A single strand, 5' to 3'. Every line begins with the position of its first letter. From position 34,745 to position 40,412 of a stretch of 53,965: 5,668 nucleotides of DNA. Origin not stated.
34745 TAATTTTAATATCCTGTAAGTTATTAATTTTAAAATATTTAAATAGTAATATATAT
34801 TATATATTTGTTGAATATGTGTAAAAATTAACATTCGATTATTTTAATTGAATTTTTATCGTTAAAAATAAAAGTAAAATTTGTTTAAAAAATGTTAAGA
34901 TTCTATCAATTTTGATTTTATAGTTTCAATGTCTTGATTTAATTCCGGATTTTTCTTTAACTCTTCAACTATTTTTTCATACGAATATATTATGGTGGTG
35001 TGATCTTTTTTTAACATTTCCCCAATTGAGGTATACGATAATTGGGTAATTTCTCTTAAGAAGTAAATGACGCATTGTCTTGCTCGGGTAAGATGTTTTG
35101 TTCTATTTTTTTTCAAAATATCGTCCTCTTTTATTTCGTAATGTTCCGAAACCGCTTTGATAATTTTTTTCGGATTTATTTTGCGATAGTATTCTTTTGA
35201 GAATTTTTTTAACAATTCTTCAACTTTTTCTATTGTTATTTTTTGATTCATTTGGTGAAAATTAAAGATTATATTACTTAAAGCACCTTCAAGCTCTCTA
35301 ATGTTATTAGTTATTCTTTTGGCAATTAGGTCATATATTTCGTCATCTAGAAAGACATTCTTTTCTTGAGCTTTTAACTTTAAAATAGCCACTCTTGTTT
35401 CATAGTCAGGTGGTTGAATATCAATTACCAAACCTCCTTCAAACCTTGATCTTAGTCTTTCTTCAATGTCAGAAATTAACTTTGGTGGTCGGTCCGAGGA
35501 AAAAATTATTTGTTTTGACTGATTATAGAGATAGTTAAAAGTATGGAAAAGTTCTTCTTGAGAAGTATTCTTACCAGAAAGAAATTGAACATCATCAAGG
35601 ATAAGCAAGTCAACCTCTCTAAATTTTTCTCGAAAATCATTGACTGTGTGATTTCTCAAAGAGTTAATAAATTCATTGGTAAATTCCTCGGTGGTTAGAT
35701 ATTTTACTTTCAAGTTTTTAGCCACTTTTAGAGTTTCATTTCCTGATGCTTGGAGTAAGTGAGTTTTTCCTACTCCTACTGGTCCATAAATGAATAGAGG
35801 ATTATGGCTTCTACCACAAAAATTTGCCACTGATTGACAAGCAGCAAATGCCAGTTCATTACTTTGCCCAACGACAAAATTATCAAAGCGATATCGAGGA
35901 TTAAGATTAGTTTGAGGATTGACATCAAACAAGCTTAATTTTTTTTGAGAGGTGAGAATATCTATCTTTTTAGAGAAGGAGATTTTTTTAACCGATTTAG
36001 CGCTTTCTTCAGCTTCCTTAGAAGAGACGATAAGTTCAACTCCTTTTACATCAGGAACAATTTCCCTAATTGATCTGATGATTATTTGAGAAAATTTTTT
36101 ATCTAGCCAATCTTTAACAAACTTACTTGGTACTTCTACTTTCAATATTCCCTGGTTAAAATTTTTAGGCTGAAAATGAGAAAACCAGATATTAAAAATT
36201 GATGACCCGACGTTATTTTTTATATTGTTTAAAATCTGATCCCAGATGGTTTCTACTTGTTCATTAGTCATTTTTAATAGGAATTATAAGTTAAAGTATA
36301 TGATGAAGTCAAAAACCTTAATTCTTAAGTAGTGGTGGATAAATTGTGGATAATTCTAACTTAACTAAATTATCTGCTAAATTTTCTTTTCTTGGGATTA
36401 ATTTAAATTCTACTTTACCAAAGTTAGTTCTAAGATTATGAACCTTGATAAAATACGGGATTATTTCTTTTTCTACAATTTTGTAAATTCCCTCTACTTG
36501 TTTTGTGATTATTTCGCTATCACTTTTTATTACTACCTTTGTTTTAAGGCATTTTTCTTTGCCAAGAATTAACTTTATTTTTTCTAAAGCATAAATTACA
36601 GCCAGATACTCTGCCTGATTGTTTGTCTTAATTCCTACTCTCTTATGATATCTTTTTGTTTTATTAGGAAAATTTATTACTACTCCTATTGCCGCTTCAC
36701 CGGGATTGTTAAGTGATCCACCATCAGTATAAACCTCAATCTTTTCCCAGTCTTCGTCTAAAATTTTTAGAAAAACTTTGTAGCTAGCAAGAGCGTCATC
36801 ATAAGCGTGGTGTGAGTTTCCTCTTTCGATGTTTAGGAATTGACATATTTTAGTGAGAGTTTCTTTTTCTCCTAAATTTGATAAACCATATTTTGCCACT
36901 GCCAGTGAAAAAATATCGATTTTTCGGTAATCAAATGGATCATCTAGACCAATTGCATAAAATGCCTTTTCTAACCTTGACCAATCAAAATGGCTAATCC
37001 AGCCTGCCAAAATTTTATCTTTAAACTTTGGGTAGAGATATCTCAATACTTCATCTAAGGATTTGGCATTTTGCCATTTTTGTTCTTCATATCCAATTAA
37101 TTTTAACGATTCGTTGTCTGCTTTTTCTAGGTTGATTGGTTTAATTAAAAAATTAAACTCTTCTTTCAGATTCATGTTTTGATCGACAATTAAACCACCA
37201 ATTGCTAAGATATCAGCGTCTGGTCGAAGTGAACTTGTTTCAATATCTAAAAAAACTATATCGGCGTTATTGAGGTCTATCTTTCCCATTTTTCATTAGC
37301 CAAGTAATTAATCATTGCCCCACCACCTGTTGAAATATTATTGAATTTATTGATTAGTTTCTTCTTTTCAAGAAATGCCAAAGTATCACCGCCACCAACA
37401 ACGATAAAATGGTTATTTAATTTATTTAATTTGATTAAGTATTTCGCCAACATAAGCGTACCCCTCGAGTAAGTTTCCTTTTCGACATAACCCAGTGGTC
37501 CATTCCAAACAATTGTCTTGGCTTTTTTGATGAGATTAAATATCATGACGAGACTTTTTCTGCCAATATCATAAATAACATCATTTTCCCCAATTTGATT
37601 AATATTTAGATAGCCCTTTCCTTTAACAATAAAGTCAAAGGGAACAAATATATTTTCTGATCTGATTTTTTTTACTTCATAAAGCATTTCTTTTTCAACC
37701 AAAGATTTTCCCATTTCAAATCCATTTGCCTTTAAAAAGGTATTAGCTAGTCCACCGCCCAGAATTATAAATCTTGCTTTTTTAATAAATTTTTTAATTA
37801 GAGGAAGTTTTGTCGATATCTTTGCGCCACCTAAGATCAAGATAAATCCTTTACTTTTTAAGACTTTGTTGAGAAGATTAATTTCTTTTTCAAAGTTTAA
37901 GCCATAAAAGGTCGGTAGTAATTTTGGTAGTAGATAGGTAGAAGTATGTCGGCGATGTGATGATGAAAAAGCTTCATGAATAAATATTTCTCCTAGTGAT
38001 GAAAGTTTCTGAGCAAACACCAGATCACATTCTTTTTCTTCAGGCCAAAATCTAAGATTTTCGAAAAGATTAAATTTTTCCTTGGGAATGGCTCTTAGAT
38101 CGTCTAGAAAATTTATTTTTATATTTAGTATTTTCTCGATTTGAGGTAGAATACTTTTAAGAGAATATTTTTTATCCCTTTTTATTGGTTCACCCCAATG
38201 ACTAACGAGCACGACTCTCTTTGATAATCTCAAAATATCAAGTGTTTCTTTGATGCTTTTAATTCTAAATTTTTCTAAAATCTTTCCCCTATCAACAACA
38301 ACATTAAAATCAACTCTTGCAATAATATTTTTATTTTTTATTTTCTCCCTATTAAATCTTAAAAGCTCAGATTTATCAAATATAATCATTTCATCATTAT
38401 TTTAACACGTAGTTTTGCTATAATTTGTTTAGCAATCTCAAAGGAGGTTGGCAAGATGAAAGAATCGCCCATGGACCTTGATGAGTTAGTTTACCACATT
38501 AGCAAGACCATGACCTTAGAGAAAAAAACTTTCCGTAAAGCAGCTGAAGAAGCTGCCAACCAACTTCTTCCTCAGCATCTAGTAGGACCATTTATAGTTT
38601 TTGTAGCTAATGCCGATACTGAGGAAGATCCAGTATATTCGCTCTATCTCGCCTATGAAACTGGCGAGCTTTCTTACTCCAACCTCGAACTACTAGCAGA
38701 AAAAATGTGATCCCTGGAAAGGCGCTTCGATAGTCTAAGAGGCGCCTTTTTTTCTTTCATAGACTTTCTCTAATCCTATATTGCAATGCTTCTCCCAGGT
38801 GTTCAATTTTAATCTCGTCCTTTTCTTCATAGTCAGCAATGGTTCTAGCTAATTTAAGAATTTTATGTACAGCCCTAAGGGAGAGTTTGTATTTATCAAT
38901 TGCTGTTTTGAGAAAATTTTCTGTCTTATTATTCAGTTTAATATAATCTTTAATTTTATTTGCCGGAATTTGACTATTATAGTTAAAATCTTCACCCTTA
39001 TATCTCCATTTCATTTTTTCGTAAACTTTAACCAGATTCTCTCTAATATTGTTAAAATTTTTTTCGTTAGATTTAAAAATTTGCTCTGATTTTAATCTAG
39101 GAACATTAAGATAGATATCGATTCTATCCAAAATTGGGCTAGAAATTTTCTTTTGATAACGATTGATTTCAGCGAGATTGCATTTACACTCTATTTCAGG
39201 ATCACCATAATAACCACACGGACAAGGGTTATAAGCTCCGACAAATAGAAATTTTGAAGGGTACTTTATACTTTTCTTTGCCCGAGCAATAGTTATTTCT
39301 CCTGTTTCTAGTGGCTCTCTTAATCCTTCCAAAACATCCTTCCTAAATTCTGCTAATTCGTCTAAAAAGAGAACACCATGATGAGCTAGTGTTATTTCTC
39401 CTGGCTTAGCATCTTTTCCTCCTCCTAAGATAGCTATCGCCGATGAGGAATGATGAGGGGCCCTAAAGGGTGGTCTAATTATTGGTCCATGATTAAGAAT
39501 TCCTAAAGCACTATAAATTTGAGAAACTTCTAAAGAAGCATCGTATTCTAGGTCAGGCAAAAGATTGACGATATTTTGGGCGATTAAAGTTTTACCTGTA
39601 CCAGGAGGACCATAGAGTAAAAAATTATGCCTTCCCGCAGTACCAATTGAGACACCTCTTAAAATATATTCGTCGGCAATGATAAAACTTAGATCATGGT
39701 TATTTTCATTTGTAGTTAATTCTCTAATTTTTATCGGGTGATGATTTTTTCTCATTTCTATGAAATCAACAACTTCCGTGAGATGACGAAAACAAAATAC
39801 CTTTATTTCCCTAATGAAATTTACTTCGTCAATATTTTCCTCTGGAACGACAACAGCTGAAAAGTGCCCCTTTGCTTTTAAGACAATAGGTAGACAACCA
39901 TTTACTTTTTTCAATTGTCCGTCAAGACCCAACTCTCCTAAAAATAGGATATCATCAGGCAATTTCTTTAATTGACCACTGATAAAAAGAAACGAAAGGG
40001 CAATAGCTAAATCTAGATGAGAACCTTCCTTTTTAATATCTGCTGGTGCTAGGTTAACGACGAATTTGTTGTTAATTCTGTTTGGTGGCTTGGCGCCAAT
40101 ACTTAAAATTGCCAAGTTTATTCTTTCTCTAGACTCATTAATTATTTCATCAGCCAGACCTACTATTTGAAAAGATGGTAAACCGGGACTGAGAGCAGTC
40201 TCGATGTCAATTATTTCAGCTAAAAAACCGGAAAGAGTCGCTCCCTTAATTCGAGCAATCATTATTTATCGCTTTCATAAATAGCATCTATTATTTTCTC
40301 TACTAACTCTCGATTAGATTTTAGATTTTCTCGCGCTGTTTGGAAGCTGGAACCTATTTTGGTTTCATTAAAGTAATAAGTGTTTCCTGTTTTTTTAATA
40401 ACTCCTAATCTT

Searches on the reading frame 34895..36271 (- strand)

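Call 31: search_protein_families(library=pfam, proteins=[window:34895-36271:-], max_evalue=0.000001)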
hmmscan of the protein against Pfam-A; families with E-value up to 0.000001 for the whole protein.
window:34895-36271:- (458 aa): 6 families
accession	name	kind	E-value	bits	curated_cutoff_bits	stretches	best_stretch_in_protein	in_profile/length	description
PF00308.24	Bac_DnaA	-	7.7e-68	228.2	23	1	123-284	1-162/162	Bacterial DnaA ATPAse domain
PF08299.17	Bac_DnaA_C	-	4e-23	81.6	31.5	1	368-434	2-69/69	Bacterial dnaA protein helix-turn-helix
PF11638.13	DnaA_N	-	9e-14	51.4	24.6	1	7-65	1-60/65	DnaA N-terminal domain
PF01695.23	IstB_IS21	-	7.3e-11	42.4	24.1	1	88-258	40-192/238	IstB-like ATP binding protein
PF13173.12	AAA_14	-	5.6e-08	33.3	27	1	156-278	2-116/129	AAA domain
PF00004.35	AAA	-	9.1e-07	29.8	21.2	0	160-277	2-127/131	ATPase family associated with various cellular activities (AAA)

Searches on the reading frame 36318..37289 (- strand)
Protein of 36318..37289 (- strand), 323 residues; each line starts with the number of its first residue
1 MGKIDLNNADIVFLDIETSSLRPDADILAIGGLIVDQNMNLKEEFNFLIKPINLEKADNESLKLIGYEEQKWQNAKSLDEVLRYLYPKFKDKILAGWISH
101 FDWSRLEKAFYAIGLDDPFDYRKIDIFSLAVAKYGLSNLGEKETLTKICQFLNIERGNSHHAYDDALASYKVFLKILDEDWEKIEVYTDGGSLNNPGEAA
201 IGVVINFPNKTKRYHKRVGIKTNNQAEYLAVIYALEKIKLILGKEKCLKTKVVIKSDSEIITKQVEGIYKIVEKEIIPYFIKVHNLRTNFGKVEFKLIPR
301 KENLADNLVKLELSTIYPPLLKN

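Call 31: search_protein_families(library=pfam, proteins=[window:36318-37289:-], max_evalue=0.000001)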
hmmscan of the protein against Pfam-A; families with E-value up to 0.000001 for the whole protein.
window:36318-37289:- (323 aa): 4 families
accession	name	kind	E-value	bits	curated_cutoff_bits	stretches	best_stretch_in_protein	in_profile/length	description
PF00929.31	RNase_T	-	8.2e-17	62.7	24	1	12-173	1-164/164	Exonuclease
PF00075.30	RNase_H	-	4e-12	46.9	25.8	1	183-267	3-77/141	RNase H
PF13456.12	RVT_3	-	9.9e-09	35.6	21.6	1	188-308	2-119/123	Reverse transcriptase-like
PF16473.11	Rv2179c-like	-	7.6e-08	32.7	27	1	12-176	3-176/177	3'-5' exoribonuclease Rv2179c-like domain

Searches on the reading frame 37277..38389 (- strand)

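Call 31: search_protein_families(library=pfam, proteins=[window:37277-38389:-], max_evalue=0.000001)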
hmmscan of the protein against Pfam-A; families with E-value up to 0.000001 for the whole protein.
window:37277-38389:- (370 aa): 1 family
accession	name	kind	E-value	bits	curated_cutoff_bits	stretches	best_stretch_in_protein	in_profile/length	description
PF00162.24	PGK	-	4.6e-94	316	27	1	16-364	5-377/379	Phosphoglycerate kinase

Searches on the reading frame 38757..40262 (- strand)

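Call 31: search_protein_families(library=pfam, proteins=[window:38757-40262:-], max_evalue=0.000001)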
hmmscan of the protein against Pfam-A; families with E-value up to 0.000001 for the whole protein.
window:38757-40262:- (501 aa): 5 families
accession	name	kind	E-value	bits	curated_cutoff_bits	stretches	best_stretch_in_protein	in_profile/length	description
PF01078.27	Mg_chelatase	-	3.7e-79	265.4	20.3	1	190-394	1-206/207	Magnesium chelatase, subunit ChlI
PF13541.12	ChlI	-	5.8e-35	120.3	27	1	20-143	1-121/121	Subunit ChlI of Mg-chelatase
PF13335.12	Mg_chelatase_C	-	9e-24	84.3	26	1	404-496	5-94/94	Magnesium chelatase, subunit ChlI C-terminal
PF07728.20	AAA_5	-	4.8e-09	36.8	22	0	293-348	65-125/139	AAA domain (dynein-related subfamily)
PF00493.29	MCM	-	4.1e-07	29.8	23.3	0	286-384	113-201/224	MCM P-loop domain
